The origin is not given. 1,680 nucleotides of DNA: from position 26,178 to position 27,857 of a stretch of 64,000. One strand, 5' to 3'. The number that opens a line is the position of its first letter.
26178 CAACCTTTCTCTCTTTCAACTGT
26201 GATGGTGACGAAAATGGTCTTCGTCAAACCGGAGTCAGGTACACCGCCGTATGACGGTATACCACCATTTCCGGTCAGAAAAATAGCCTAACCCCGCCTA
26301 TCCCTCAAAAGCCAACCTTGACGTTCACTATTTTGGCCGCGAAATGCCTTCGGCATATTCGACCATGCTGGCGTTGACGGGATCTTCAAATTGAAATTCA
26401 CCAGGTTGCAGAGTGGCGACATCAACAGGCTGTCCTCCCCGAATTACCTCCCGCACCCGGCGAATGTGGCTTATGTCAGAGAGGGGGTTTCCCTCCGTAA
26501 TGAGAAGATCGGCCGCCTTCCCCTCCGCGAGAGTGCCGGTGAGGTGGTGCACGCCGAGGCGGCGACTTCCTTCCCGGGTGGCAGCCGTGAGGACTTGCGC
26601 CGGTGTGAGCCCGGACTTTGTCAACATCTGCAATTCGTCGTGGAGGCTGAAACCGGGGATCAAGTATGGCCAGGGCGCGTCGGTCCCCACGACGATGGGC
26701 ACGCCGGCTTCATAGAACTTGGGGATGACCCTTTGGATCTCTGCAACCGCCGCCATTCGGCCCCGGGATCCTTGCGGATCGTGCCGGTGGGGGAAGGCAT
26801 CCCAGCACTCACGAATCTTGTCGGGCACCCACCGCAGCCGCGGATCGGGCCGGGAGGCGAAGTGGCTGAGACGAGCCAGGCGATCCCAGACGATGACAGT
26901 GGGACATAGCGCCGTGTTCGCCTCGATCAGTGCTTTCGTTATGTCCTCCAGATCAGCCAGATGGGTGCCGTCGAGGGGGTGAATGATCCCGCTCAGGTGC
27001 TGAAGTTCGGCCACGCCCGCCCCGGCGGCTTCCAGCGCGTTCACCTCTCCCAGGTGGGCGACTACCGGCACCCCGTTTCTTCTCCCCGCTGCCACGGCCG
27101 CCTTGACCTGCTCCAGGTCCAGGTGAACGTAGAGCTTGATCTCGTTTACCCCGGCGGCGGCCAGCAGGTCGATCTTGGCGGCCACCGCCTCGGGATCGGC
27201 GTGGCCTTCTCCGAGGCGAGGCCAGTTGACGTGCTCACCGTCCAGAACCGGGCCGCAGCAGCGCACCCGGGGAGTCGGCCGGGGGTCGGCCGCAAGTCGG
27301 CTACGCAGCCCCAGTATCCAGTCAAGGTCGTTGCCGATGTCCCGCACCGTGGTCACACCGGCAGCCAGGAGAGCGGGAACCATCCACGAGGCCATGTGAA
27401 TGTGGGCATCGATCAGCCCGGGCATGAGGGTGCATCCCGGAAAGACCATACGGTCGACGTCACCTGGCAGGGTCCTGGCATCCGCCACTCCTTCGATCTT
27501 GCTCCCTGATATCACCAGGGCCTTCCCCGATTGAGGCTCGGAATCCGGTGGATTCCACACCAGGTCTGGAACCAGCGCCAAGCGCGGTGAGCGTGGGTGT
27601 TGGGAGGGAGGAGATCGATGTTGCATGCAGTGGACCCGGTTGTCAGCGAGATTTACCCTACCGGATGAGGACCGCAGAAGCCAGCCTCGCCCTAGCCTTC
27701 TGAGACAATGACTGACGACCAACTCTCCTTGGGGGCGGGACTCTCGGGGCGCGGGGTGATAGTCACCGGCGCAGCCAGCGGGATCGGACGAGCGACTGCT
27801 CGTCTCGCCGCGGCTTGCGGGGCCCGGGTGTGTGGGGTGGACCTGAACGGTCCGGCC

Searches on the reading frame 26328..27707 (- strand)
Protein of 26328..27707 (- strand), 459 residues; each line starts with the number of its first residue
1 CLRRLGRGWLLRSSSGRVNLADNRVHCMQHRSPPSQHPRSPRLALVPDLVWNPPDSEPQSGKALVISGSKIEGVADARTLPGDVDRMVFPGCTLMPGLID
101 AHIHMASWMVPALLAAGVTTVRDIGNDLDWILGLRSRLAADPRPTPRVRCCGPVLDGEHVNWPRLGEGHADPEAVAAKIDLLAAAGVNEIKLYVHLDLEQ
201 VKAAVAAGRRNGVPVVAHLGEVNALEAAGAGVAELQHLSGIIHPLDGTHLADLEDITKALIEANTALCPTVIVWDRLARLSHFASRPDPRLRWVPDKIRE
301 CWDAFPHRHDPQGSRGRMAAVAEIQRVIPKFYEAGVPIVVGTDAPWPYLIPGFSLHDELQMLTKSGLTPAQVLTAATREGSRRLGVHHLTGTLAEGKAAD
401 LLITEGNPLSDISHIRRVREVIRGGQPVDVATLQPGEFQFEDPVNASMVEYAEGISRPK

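Call 16: search_protein_families(library=pfam, proteins=[window:26328-27707:-], max_evalue=0.001)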
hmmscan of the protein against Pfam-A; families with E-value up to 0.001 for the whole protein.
window:26328-27707:- (459 aa): 2 families
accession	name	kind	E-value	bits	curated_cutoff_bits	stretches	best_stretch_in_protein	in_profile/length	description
PF01979.26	Amidohydro_1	-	2.2e-22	80.2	25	1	93-427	1-344/345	Amidohydrolase family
PF07969.17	Amidohydro_3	-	1.7e-12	48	29.7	1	333-428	364-471/472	Amidohydrolase family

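Call 38: search_protein_families(library=ncbifam, proteins=[window:26328-27707:-], max_evalue=0.00001)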
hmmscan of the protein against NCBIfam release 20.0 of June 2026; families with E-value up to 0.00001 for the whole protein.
window:26328-27707:- (459 aa): 11 families
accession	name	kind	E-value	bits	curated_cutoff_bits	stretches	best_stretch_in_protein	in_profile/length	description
NF051886.1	XaaProDiPepCaul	equivalog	4.3e-27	95.2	500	1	320-427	291-396/398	Xaa-Pro dipeptidase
TIGR01224.1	hutI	equivalog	6.5e-12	44.9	298.15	1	329-414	276-361/377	imidazolonepropionase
NF006056.0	PRK08204.1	subfamily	9e-10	37.9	391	1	360-410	335-385/449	hypothetical protein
NF005557.0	PRK07228.1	equivalog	1.4e-07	30.6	522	0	362-407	332-377/445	5'-deoxyadenosine deaminase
NF007457.0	PRK10027.1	equivalog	1.8e-07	29.7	768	0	63-112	51-100/588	adenine deaminase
TIGR01178.1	ade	equivalog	6.1e-07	28.3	472.5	0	64-112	22-67/552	adenine deaminase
NF006055.0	PRK08203.1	equivalog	6.2e-07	28.3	532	0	60-115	25-81/455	8-oxoguanine deaminase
TIGR02967.1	guan_deamin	equivalog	1.1e-06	27.9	375.4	0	361-405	317-361/401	guanine deaminase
NF006679.0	PRK09228.1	subfamily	1.5e-06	27.3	351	0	360-405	341-386/433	guanine deaminase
NF006681.0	PRK09229.1-2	equivalog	2e-06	26.8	362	0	354-405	337-387/451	formimidoylglutamate deiminase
NF006549.0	PRK09045.1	equivalog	4.8e-06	25.5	540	0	366-403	340-377/444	TRZ/ATZ family hydrolase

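Call 64: search_solved_structures(query=window:26328-27707:-, max_evalue=0.00001)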
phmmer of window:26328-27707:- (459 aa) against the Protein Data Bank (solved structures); distinct sequences matched with E-value up to 0.00001: 16.
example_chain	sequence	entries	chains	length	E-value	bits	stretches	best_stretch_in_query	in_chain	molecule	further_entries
2p9b_A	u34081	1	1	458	4.3e-19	71.9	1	331-454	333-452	Possible prolidase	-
6i5s_A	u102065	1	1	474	2.7e-18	69.3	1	93-396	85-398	bottromycin amidohydrolase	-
3mtw_A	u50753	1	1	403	1e-13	54.2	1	321-428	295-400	L-Arginine carboxypeptidase Cc2672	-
9kov_A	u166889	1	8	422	3.2e-13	52.6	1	318-426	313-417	trum-mut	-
2qs8_A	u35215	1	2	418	6.9e-12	48.2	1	315-425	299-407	Xaa-Pro Dipeptidase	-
4whb_E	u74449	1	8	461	9.9e-10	41.1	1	341-434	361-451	Phenylurea hydrolase B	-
9l6p_A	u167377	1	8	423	8.8e-09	37.9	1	306-426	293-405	LlADH-WT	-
4c5y_A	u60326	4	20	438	1.3e-08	37.3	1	331-420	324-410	OCHRATOXINASE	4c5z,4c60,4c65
8ihq_A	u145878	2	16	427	5.2e-08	35.4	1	315-425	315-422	Amidohydrolase family protein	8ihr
9l2t_G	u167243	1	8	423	1.6e-07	33.8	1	305-426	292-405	Amide hydrolase LlADH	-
8ihs_A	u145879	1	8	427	2e-07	33.4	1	315-425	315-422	Amidohydrolase family protein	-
9l36_A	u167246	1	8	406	2.2e-07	33.4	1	317-425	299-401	Amidohydrolase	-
8j85_A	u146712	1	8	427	2.5e-07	33.1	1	315-425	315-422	Amidohydrolase family protein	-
3mkv_A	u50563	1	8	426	5.9e-07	31.9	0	356-413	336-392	PUTATIVE AMIDOHYDROLASE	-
3nqb_A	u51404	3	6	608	1e-06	31.1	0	340-432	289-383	Adenine deaminase 2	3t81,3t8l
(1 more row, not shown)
